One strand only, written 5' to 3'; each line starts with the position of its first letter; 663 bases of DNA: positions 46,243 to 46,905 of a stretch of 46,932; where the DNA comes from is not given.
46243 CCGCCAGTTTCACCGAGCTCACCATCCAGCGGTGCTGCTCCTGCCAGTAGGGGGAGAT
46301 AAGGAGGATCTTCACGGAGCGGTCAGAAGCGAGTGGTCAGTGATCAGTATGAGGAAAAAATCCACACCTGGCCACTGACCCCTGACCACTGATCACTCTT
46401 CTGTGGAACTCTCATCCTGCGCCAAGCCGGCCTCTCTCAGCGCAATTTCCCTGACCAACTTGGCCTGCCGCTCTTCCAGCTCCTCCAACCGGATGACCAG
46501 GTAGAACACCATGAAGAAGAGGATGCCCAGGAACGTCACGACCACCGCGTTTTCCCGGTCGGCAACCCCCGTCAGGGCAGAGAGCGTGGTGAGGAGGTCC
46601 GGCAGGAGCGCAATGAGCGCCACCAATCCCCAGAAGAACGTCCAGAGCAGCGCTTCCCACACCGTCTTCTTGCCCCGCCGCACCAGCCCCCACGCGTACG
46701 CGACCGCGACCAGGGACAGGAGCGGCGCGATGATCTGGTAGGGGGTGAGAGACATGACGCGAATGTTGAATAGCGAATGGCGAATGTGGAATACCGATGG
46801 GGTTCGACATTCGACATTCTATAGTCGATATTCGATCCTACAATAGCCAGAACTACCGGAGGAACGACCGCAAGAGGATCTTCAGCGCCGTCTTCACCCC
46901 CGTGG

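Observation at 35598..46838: Nearly every intergenic spacer is a hairpin whose arms are tandem arrays of a locus-specific heptamer (or nonamer)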

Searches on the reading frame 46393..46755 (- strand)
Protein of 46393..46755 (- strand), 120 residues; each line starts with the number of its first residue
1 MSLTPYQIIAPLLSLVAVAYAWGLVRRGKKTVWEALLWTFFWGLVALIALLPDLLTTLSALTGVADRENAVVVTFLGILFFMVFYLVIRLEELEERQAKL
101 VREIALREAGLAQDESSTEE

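Call 84: search_protein_families(library=pfam, proteins=[window:46393-46755:-], max_evalue=0.00001)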
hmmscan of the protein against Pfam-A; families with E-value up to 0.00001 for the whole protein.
window:46393-46755:- (120 aa): 1 family
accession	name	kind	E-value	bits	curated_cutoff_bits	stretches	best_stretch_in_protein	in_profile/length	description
PF10066.14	DUF2304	-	1.7e-21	76.9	25.5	1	6-109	2-105/106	Uncharacterized conserved protein (DUF2304)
